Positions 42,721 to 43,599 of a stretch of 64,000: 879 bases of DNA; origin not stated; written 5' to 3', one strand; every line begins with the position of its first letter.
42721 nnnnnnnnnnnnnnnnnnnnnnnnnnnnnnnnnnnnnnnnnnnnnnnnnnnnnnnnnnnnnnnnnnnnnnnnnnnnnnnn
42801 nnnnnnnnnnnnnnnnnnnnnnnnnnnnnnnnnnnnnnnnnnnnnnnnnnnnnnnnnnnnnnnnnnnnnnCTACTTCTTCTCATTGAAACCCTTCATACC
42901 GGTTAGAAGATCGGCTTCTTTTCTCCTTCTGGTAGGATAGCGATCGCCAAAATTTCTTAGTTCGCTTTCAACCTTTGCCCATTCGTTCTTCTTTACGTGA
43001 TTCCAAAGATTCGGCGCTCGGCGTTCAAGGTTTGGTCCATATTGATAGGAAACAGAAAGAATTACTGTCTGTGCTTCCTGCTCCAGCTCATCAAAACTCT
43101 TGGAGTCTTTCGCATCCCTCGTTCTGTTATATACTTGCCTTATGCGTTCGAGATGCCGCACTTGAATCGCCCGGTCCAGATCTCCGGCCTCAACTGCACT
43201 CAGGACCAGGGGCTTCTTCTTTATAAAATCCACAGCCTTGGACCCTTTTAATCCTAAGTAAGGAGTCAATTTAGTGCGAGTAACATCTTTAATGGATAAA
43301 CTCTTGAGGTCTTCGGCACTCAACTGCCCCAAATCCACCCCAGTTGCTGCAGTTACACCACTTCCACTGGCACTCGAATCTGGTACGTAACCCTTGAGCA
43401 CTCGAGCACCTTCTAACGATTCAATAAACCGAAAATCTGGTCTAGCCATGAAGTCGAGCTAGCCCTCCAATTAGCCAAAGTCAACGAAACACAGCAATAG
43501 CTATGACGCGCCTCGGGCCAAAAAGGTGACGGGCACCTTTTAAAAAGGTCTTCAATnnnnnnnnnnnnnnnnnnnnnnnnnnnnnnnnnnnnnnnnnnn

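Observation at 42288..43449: GH24 lysozyme-like gene translationally coupled to a lipoprotein gene, bracketed by repeat/hairpin elements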

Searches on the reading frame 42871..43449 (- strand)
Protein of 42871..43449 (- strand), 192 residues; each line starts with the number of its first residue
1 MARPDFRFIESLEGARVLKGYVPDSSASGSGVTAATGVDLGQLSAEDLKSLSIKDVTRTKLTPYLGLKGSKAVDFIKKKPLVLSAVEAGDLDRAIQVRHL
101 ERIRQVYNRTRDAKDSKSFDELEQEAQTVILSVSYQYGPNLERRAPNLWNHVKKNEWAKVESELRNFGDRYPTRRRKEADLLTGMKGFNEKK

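Call 3: search_protein_families(library=pfam, proteins=[window:42871-43449:-], max_evalue=1)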
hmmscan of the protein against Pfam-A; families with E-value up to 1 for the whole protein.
window:42871-43449:- (192 aa): 1 family
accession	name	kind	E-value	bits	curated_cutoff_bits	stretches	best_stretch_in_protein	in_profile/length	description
PF16754.10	Pesticin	-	3.5e-42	144.4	25.8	1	5-157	3-155/156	Bacterial toxin homologue of phage lysozyme, C-term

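Call 4: search_protein_families(library=ncbifam, proteins=[window:42871-43449:-], max_evalue=1)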
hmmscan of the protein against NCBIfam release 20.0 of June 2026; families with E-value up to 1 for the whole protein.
window:42871-43449:- (192 aa): 1 family
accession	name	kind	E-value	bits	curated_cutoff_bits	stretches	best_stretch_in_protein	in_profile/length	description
NF004045.0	PRK05562.1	equivalog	0.011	15.1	181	1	68-139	75-146/225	NAD(P)-dependent oxidoreductase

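Call 5: search_solved_structures(query=window:42871-43449:-, max_evalue=10, show_alignments=3)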
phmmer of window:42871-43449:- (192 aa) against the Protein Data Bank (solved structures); distinct sequences matched with E-value up to 10: 9.
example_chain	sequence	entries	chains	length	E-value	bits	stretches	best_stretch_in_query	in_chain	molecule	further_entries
4aqn_A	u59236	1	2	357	2.2e-17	66.7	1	28-182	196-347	PESTICIN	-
4epf_A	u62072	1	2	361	2.3e-17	66.6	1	28-182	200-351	Pesticin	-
4arp_A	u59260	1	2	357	2.5e-17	66.5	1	28-182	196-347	PESTICIN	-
4arq_B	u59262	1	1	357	6e-17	65.3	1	28-182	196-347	PESTICIN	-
4arq_A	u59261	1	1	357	6.1e-17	65.2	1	28-182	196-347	PESTICIN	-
4arm_B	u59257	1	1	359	1.1e-16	64.4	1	28-182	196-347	PESTICIN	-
4arm_A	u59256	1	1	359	1.1e-16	64.4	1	28-182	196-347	PESTICIN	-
4arl_A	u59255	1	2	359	3e-16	63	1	28-182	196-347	PESTICIN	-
11bp_A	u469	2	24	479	1.1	12.3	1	48-117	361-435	Portal protein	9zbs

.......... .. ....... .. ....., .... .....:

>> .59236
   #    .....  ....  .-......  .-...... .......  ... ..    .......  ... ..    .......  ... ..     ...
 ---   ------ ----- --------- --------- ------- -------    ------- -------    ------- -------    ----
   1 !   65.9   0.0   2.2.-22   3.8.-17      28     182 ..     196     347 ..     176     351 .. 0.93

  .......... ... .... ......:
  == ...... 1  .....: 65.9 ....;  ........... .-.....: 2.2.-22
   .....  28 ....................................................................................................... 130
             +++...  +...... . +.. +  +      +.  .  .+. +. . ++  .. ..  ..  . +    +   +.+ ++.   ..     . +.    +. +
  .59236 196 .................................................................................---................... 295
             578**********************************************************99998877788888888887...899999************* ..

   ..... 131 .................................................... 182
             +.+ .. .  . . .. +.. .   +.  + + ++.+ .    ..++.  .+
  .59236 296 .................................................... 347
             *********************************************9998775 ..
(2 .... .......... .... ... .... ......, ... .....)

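Call 6: find_homologous_proteins(query=window:42871-43449:-)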
Query window:42871-43449:- (192 aa): 124 proteins with E <= 0.001 among 520 candidates; the best 120 are listed.
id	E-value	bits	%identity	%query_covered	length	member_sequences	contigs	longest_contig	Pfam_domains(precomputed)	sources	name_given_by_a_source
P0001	5.6e-120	416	100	100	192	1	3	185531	PF16754.11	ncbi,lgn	-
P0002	4.2e-48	181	51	93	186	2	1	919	PF16754.11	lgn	-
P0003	1.2e-46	177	52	91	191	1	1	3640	PF16754.11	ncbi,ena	-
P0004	1.9e-46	176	48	95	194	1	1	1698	PF16754.11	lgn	-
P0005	2.0e-46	176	50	93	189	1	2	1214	PF16754.11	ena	-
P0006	3.1e-46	175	51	93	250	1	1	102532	PF16754.11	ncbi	-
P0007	1.0e-45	174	49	92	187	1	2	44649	PF16754.11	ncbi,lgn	-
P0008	2.3e-45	173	52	93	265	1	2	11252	PF16754.11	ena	-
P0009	6.8e-45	171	50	93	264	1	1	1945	PF16754.11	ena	-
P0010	7.7e-45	171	49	93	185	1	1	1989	PF16754.11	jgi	jgi:hypothetical protein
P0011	1.5e-44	170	45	100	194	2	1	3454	PF16754.11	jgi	jgi:GH24 family phage-related lysozyme (muramidase)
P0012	3.9e-44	169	49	95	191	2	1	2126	PF16754.11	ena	-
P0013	6.7e-44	168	48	93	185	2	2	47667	PF16754.11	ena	-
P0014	1.0e-43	167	49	94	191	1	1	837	PF16754.11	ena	-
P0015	1.0e-43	167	49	93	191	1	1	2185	PF16754.11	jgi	jgi:hypothetical protein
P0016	1.1e-43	167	48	95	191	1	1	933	PF16754.11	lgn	-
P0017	1.3e-43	167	50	93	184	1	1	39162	PF16754.11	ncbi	-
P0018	1.3e-43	167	49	92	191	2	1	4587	PF16754.11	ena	-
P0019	6.3e-43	165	47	95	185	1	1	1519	PF16754.11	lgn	-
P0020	3.6e-42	162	47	95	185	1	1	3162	PF16754.11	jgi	jgi:GH24 family phage-related lysozyme (muramidase)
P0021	4.2e-42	162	48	93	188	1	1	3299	PF16754.11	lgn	-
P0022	1.6e-41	160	45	93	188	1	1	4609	PF16754.11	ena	-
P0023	3.8e-41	159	46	95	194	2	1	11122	PF16754.11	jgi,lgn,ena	-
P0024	5.2e-41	158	44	93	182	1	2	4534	PF16754.11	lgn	-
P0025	6.3e-41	158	47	93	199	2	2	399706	PF16754.11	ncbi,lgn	-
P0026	9.8e-41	158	47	93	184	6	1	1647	PF16754.11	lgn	-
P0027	1.4e-40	157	47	95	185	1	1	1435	PF16754.11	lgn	-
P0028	1.4e-40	157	48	94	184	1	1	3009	PF16754.11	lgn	-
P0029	1.4e-40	157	47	95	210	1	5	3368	PF16754.11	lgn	-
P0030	1.6e-40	157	47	95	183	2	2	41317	PF16754.11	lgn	-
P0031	2.0e-40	156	46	93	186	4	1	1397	PF16754.11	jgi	jgi:hypothetical protein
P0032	2.1e-40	156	47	95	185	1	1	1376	PF16754.11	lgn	-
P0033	2.3e-40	156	46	95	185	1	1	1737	PF16754.11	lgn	-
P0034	3.0e-40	156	49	95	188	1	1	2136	PF16754.11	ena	-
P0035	3.1e-40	156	49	93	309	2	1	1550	PF16754.11,PF01476.27,PF23473.2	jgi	jgi:LysM repeat protein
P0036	4.0e-40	155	49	93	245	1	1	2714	PF16754.11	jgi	jgi:hypothetical protein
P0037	1.3e-39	154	48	97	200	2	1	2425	PF16754.11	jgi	jgi:hypothetical protein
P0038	2.1e-39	153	46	95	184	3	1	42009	PF16754.11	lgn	-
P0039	2.5e-39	153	48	93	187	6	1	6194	PF16754.11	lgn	-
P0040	7.2e-39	151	44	93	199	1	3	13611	PF16754.11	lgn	-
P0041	1.1e-38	151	48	93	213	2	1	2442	PF16754.11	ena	-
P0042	1.2e-38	151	47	93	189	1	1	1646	PF16754.11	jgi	jgi:hypothetical protein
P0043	1.5e-38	150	49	93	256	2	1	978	PF16754.11,PF01476.27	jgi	jgi:hypothetical protein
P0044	2.5e-38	150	45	95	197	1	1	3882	PF16754.11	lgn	-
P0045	3.2e-38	149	46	93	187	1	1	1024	PF16754.11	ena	-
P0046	4.9e-38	149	44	93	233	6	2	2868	PF16754.11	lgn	-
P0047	5.7e-38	149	47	93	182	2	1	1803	PF16754.11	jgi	-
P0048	7.6e-38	148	44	93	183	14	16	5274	PF16754.11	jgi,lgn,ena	-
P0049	9.1e-38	148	46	93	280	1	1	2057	PF16754.11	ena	-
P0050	1.2e-37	147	46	94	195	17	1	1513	PF16754.11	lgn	-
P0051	2.3e-37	147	48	93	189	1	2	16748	PF16754.11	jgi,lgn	jgi:hypothetical protein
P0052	2.8e-37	146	46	91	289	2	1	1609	PF16754.11,PF01476.27,PF23473.2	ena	-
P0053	3.0e-37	146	47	93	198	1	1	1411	PF16754.11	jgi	jgi:hypothetical protein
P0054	5.1e-37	145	46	93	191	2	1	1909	PF16754.11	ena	-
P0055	6.8e-37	145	44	93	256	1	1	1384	PF16754.11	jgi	jgi:hypothetical protein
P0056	8.2e-37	145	46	94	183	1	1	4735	PF16754.11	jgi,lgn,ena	-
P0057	9.3e-37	145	44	94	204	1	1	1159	PF16754.11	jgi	jgi:GH24 family phage-related lysozyme (muramidase)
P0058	1.3e-36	144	44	94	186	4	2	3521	PF16754.11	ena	-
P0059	1.4e-36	144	46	93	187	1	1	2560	PF16754.11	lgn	-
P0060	2.5e-36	143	46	93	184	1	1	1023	PF16754.11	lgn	-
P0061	2.5e-36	143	44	93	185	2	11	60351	PF16754.11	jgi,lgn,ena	jgi:hypothetical protein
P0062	2.7e-36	143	45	93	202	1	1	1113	PF16754.11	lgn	-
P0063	4.0e-36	142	47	86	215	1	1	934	PF16754.11,PF01476.27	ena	-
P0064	4.2e-36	142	45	96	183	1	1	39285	PF16754.11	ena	-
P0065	5.1e-36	142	48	93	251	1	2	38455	PF16754.11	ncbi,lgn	-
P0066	7.2e-36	142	46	93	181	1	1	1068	PF16754.11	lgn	-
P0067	9.1e-36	141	42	96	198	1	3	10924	PF16754.11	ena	-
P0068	1.0e-35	141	45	95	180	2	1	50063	PF16754.11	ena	-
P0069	1.4e-35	141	42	93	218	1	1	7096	PF16754.11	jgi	-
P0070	1.7e-35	140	46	93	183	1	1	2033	PF16754.11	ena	-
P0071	2.0e-35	140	46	93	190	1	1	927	PF16754.11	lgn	-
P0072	2.8e-35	140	44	93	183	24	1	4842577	PF16754.11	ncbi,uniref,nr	ncbi:pesticin C-terminus-like muramidase [Pseudomonas sp. SO81]|uniref:pesticin C-terminus-like mura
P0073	4.7e-35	139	42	93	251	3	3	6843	PF16754.11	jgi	-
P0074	1.4e-34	137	45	94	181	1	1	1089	PF16754.11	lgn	-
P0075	2.4e-34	137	41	97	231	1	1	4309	PF16754.11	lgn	-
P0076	2.8e-34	136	43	93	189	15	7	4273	PF16754.11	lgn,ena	-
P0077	3.3e-34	136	46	95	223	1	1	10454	PF16754.11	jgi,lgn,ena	-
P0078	4.3e-34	136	44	93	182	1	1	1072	PF16754.11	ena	-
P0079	9.9e-34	135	43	93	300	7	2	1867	PF16754.11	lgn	-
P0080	1.3e-33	134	44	94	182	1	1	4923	PF16754.11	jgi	-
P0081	1.4e-33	134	44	93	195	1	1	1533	PF16754.11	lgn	-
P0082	1.4e-33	134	42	93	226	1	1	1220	PF16754.11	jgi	jgi:hypothetical protein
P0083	4.8e-33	132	42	95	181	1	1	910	PF16754.11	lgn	-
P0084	1.5e-32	131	43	93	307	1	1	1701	PF16754.11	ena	-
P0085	1.5e-32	131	43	94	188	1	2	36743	PF16754.11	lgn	-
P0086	1.6e-32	131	44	93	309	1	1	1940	PF16754.11,PF01476.27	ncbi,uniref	ncbi:pesticin C-terminus-like muramidase [Photobacterium nomapromontoriensis]|uniref:pesticin C-term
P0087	4.5e-32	129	45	95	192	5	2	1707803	PF16754.11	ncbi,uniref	ncbi:pesticin C-terminus-like muramidase [Vibrio furnissii]|uniref:pesticin C-terminus-like muramida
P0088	4.5e-32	129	42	91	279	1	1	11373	PF16754.11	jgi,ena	jgi:hypothetical protein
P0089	4.6e-32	129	43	94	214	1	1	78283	PF16754.11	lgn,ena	-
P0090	4.6e-32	129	48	71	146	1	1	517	PF16754.11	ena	-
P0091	5.7e-32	129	42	93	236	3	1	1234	PF16754.11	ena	-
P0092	1.0e-31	128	44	93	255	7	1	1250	PF16754.11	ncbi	-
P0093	1.5e-31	128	44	89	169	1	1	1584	PF16754.11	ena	-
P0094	1.7e-31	127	43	93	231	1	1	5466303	PF16754.11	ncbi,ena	-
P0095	5.3e-31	126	42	94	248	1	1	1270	PF16754.11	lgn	-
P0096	9.1e-31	125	43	95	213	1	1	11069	PF16754.11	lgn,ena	-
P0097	9.2e-31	125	39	93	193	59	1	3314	PF16754.11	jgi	jgi:hypothetical protein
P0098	2.3e-30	124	46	93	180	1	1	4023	PF16754.11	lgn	-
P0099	2.4e-30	124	40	95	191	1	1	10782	PF16754.11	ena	-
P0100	3.9e-30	123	42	93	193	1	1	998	PF16754.11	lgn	-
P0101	5.9e-30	122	41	91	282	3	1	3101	PF16754.11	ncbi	-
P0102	6.9e-30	122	43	93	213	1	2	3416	PF16754.11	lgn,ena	-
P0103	9.8e-30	122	43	93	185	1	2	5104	PF16754.11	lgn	-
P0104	1.1e-29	121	47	71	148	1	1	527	PF16754.11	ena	-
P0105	2.9e-29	120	41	93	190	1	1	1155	PF16754.11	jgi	jgi:hypothetical protein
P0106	3.6e-29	120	43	94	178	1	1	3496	PF16754.11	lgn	-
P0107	4.6e-29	119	40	94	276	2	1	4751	PF16754.11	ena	-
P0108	8.8e-29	119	41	93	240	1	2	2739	PF16754.11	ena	-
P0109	9.9e-29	118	41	96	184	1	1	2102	PF16754.11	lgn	-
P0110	8.7e-28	115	42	94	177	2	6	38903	PF16754.11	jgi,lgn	jgi:hypothetical protein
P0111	1.3e-27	115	42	95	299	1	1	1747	PF16754.11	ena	-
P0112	1.3e-27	115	39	94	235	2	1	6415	PF16754.11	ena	-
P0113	2.1e-27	114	39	93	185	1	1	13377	PF16754.11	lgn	-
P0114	2.6e-27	114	43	78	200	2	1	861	PF16754.11,PF01476.27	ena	-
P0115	3.6e-27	113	42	93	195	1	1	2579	PF16754.11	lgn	-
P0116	9.9e-27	112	41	91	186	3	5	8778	PF16754.11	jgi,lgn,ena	-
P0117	9.4e-26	109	40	93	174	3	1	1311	PF16754.11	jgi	jgi:GH24 family phage-related lysozyme (muramidase)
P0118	1.6e-25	108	44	73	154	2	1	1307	PF16754.11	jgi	jgi:hypothetical protein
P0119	4.9e-25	106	43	93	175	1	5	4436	PF16754.11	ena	-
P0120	6.9e-25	106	39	93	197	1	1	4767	PF16754.11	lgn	-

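Call 8: find_encoding_contigs(protein=P0001, flank=10000, max_places=4)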
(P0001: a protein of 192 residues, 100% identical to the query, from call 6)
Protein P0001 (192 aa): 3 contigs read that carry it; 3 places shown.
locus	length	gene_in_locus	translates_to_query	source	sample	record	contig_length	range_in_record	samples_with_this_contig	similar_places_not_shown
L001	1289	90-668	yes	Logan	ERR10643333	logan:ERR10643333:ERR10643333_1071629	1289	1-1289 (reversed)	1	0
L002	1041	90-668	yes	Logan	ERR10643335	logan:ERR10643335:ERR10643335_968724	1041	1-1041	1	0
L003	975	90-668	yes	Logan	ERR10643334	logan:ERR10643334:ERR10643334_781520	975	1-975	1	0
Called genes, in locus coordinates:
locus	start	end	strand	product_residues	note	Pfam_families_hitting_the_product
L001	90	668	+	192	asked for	PF16754:Pesticin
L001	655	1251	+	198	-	-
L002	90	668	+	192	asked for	PF16754:Pesticin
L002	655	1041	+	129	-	?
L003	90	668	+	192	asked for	PF16754:Pesticin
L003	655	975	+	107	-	?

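Call 11: find_related_loci(query=A1, collection=genome_contigs, flank=8000)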
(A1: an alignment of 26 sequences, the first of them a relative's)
Query A1 (192 aa) in genome_contigs; peptide patterns used: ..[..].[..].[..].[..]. (x = any residue, [..] = any of these).
209 stretches matched a pattern; 187 encode a relative of the query (tblastn E <= 1e-3); the best 80 are kept; 80 distinct loci.
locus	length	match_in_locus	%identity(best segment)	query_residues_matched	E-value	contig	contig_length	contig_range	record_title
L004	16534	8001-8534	49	6-182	6e-53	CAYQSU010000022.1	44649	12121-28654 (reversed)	MAG TPA_asm: uncultured Rhodospirillaceae bacterium isolate SRP072547_co1_418 genome assembly, contig: NODE_856_length_4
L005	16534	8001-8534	48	5-182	8e-52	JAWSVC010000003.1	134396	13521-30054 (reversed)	MAG: Gammaproteobacteria bacterium isolate PJM12_PHB_gam2 A6P3HBJ1_contig_5, whole genome shotgun sequence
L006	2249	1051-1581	48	5-182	7e-52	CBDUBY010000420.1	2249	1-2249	MAG TPA_asm: uncultured Pyrinomonadaceae bacterium isolate ERR2431955_maxbin2_3 genome assembly, contig: ERZ23878311.726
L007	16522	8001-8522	50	5-182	5e-51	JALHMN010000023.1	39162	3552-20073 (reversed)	MAG: bacterium isolate Bin_33_3 c_000000004836, whole genome shotgun sequence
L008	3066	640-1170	48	5-182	3e-50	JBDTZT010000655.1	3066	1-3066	MAG: Actinomycetota bacterium isolate cluster4_bin.173 NODE_175985_length_3066_cov_4.897044, whole genome shotgun sequen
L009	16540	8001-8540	48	5-186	4e-50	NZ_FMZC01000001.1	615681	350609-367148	Paracidovorax valerianellae strain DSM 16619, whole genome shotgun sequence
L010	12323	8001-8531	48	5-182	1e-49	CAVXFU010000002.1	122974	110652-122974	MAG: Pyrinomonadaceae bacterium isolate MFD02581.bin.1.259 genome assembly, contig: contig_16724, whole genome shotgun s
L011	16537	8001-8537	49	5-186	5e-49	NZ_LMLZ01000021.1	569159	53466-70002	Acidovorax sp. Leaf78 contig_4, whole genome shotgun sequence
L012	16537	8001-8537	48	5-186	1e-48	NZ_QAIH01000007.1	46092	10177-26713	Acidovorax sp. HMWF029 NODE_8_length_45994_cov_14.409075, whole genome shotgun sequence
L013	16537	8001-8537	48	5-186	2e-48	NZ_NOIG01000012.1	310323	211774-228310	Acidovorax kalamii strain KNDSW-TSA6 contig_12, whole genome shotgun sequence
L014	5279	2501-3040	48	5-186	2e-48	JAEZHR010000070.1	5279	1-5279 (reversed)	MAG: Proteobacteria bacterium isolate OH_CDB_147 k127_2362470, whole genome shotgun sequence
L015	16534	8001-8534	44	5-182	4e-48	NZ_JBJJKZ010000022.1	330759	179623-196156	Marinobacter sp. M1N3S26 1192, whole genome shotgun sequence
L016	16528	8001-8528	48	5-182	1e-47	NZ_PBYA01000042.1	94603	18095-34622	MAG: Salinisphaera sp. isolate NP40 MHASMcontig_1095509, whole genome shotgun sequence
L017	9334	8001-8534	44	5-182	1e-47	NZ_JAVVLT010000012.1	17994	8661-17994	Marinobacter sp. OP 3.4 NODE_125_length_17994_cov_81.657227, whole genome shotgun sequence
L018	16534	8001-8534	45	5-186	1e-47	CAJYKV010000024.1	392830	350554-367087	MAG: uncultured Acidovorax sp. isolate S1C1_SP3 genome assembly, contig: S1Ck127_19581, whole genome shotgun sequence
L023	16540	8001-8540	46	5-186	3e-47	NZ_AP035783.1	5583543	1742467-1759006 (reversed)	Acidovorax sacchari strain HC-19 chromosome, complete genome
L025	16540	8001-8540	45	5-186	4e-47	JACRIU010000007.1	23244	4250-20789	MAG: Hydrogenophilales bacterium isolate NC_groundwater_1811_Pr3_B-0.1um_58_14 SR-2_scaffold_141_42415, whole genome sho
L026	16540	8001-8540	45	5-186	1e-46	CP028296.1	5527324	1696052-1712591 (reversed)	Paracidovorax avenae strain MDB1 chromosome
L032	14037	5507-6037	47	5-182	3e-46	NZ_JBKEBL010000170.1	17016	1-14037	MAG: Paracoccus sp. (in: a-proteobacteria) isolate VLC_073 c_000003966389, whole genome shotgun sequence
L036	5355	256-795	44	5-186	5e-46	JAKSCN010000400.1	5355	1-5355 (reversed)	MAG: Chromatiales bacterium isolate MAG.291 k141_12098159, whole genome shotgun sequence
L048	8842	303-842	42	5-186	2e-43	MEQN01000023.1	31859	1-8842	MAG: Betaproteobacteria bacterium RBG_16_58_11 RBG_16_scaffold_15409, whole genome shotgun sequence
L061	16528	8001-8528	45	1-182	2e-42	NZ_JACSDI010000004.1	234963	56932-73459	Shewanella cutis strain PS-2 scaffold4_size234963, whole genome shotgun sequence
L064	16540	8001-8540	42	3-182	3e-42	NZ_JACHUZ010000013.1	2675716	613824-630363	Vreelandella utahensis strain DSM 3051 LT727794.1, whole genome shotgun sequence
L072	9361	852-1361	47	5-179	2e-41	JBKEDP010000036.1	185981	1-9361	MAG: Vibrio sp. isolate VLC_017 k121_4732898, whole genome shotgun sequence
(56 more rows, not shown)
